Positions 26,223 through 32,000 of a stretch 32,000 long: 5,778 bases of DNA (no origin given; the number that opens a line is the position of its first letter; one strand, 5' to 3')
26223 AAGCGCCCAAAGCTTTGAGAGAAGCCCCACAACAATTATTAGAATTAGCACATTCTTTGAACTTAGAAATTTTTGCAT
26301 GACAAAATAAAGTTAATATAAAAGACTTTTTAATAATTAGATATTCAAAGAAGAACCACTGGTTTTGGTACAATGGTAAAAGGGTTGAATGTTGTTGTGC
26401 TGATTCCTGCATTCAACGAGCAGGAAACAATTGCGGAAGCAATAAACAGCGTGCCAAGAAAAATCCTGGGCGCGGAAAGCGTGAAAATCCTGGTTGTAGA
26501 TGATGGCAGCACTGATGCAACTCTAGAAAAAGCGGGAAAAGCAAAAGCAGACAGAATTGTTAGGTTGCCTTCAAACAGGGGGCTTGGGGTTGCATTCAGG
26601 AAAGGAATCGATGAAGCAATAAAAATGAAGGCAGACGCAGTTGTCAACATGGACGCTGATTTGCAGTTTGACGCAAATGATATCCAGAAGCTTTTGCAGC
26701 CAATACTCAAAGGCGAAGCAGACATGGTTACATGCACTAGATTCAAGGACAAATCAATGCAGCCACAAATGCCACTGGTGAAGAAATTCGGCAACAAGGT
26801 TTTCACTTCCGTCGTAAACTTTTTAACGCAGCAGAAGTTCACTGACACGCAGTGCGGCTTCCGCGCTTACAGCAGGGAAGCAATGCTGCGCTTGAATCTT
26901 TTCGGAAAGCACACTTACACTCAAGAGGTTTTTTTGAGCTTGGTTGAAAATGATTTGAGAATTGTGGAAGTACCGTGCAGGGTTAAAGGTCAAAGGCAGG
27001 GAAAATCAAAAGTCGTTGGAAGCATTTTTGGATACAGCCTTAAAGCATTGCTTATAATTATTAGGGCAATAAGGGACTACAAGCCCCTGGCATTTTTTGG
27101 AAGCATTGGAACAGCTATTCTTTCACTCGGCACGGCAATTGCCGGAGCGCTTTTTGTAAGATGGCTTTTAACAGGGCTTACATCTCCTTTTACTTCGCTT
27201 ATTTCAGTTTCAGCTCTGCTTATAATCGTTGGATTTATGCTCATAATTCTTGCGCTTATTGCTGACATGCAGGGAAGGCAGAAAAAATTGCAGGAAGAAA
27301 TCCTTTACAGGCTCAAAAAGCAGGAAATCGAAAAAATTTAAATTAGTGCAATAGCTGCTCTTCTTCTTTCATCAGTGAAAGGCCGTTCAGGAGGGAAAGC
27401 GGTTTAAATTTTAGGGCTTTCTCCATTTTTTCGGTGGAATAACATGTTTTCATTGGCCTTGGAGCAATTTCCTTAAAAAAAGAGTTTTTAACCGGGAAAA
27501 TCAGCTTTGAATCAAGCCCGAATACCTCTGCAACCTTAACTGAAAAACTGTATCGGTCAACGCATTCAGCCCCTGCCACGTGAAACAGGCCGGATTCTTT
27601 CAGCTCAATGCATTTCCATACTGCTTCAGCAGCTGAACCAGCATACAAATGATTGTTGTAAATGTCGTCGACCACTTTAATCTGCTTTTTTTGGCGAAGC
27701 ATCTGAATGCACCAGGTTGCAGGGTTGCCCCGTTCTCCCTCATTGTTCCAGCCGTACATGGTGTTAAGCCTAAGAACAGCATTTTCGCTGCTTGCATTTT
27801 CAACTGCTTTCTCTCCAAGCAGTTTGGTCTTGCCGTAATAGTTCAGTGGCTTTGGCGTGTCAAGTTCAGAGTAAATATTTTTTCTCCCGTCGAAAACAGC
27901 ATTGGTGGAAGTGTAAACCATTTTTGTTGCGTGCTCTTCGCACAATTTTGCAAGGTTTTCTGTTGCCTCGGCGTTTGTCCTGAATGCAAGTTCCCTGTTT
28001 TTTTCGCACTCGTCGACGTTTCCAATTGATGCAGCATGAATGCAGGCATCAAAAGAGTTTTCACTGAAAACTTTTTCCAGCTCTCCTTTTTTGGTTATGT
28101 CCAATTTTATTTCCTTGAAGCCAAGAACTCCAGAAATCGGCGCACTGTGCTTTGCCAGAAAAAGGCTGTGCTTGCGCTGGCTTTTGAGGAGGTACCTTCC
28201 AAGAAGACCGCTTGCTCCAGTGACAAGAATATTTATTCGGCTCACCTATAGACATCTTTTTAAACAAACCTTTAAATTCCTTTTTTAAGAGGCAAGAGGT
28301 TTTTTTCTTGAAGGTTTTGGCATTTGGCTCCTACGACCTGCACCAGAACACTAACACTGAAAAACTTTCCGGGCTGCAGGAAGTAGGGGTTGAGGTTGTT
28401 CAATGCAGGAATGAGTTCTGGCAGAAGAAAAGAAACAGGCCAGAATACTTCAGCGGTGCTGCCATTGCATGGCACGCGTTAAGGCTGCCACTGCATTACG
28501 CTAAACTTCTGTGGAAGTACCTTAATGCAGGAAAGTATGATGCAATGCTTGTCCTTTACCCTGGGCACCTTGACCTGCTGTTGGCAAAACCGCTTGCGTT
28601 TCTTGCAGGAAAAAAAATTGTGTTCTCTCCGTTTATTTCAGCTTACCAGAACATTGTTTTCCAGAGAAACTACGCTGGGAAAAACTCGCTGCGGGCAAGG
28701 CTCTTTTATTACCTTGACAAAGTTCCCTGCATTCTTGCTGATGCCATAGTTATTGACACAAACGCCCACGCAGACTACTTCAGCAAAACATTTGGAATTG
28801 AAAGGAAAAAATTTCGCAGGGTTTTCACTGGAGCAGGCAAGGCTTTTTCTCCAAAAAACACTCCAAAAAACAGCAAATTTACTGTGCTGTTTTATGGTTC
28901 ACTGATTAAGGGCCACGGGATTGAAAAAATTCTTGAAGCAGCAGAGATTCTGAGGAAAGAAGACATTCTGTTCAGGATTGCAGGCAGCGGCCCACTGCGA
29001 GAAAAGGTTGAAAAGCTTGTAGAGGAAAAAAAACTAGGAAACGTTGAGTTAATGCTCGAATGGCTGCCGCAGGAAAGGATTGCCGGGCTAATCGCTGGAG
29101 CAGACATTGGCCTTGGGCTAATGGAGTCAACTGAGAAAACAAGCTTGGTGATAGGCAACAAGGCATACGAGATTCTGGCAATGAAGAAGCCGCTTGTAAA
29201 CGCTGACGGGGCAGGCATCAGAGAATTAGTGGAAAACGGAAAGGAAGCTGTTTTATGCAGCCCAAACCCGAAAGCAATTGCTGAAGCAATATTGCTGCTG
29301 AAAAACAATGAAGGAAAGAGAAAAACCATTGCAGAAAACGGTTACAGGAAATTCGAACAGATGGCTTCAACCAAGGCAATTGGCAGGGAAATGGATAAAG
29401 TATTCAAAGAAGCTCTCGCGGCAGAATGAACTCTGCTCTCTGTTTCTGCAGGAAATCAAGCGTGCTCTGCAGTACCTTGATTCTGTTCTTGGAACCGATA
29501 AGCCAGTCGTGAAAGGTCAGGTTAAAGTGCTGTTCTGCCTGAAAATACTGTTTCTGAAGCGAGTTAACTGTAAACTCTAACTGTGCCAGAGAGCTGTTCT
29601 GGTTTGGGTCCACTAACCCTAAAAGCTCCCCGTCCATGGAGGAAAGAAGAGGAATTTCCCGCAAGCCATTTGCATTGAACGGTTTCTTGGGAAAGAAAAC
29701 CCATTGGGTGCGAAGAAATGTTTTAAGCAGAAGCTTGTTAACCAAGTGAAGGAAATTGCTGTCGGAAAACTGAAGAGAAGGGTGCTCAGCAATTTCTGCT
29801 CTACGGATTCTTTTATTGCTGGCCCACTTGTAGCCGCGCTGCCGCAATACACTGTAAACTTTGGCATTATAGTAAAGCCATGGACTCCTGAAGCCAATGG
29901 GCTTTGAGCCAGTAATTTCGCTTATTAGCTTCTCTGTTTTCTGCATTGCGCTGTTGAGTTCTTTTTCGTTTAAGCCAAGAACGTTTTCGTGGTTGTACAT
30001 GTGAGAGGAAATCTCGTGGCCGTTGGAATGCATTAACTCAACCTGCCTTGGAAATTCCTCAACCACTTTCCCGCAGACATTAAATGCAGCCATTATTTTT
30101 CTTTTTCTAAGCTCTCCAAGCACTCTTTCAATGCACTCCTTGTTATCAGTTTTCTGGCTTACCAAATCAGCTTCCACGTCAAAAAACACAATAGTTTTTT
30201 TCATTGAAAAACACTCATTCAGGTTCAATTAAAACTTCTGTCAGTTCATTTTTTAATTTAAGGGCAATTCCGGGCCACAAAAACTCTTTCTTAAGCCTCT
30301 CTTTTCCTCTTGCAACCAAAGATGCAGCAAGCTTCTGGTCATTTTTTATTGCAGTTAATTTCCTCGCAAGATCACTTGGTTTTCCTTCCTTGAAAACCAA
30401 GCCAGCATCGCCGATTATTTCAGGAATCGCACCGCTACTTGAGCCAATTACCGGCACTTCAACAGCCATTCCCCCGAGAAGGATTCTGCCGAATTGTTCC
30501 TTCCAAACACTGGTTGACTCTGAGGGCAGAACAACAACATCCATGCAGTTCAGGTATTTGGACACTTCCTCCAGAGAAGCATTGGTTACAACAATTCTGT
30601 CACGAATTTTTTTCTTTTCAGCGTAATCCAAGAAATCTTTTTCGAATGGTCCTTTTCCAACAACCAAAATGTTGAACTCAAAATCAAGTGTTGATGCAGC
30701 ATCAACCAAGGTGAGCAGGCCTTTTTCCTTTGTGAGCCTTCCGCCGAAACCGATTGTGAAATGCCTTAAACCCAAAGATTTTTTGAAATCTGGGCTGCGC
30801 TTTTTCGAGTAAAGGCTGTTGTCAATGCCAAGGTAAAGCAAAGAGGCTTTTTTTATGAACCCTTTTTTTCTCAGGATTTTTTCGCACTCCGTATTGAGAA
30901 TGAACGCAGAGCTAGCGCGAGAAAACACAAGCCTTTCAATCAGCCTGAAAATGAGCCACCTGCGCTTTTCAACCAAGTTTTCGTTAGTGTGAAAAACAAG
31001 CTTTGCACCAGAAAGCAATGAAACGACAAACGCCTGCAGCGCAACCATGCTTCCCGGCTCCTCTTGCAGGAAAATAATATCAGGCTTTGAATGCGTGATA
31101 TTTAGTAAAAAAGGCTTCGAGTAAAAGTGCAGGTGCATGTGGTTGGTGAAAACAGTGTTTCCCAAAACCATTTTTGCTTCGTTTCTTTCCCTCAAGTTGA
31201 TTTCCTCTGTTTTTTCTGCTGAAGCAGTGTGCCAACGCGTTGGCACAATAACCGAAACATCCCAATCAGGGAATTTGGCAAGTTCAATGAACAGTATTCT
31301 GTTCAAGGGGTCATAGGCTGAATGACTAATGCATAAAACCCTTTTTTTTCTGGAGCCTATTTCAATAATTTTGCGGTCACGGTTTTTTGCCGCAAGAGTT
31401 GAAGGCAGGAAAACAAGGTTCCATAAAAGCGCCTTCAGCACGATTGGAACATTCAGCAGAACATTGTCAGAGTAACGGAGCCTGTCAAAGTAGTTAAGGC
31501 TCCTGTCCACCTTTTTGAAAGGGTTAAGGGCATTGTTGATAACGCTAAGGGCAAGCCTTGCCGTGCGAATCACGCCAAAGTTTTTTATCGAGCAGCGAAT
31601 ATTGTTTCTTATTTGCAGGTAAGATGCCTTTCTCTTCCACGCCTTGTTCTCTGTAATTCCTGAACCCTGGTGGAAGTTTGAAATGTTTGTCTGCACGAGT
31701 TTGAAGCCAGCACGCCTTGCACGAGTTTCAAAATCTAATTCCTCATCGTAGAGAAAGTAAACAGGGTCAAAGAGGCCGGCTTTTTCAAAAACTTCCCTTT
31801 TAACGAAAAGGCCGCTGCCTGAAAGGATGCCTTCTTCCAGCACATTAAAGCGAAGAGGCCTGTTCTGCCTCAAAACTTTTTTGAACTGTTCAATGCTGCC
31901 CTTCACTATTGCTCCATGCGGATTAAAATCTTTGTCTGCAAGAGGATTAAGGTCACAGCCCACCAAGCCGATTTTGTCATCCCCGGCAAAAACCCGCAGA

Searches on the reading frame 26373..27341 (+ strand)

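Call 56: search_protein_families(library=pfam, max_evalue=0.00001, proteins=[window:26373-27341:+])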
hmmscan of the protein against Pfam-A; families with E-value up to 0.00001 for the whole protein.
window:26373-27341:+ (322 aa): 1 family
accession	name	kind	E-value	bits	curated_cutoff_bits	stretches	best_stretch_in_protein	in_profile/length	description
PF00535.33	Glycos_transf_2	-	2.4e-29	102.8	23.3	1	9-171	2-164/168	Glycosyl transferase family 2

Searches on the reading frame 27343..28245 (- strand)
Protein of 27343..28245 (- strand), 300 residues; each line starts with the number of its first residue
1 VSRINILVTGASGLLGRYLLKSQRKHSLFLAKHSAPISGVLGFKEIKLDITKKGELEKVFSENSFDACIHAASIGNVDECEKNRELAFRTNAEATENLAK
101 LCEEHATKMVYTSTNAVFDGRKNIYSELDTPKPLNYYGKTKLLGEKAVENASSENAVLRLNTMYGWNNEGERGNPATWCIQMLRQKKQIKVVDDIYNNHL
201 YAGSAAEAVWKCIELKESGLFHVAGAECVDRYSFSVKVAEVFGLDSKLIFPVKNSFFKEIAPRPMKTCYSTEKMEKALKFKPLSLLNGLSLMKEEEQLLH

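Call 56: search_protein_families(library=pfam, max_evalue=0.00001, proteins=[window:27343-28245:-])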
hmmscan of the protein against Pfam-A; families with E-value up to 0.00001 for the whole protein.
window:27343-28245:- (300 aa): 6 families
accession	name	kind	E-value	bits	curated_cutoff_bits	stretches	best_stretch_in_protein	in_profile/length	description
PF04321.23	RmlD_sub_bind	-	3.4e-56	190.9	27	1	5-290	2-279/287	RmlD substrate binding domain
PF01370.27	Epimerase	-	2.1e-28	99.8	20.9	1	6-218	1-230/240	NAD dependent epimerase/dehydratase family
PF16363.11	GDP_Man_Dehyd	-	2e-12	47.7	27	1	43-227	54-251/332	GDP-mannose 4,6 dehydratase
PF02719.21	Polysacc_synt_2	-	2.3e-11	43.9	20.2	1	46-156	59-157/293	Polysaccharide biosynthesis protein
PF07993.18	NAD_binding_4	-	8.8e-10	38.6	20.1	1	64-183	88-226/258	Male sterility protein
PF01073.25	3Beta_HSD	-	2e-09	37.3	22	1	7-206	1-222/280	3-beta hydroxysteroid dehydrogenase/isomerase family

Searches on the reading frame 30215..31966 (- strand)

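Call 56: search_protein_families(library=pfam, max_evalue=0.00001, proteins=[window:30215-31966:-])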
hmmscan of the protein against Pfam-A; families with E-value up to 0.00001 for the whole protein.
window:30215-31966:- (583 aa): 3 families
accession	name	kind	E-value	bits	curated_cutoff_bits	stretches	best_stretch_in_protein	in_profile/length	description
PF00534.26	Glycos_transf_1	-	9.2e-25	87.6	26.4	1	401-557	14-172/172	Glycosyl transferases group 1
PF13692.12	Glyco_trans_1_4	-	3.9e-22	79.5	27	1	403-540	2-139/142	Glycosyl transferases group 1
PF13632.12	Glyco_trans_2_3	-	8.3e-06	26.2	27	0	48-149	72-153/198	Glycosyl transferase family group 2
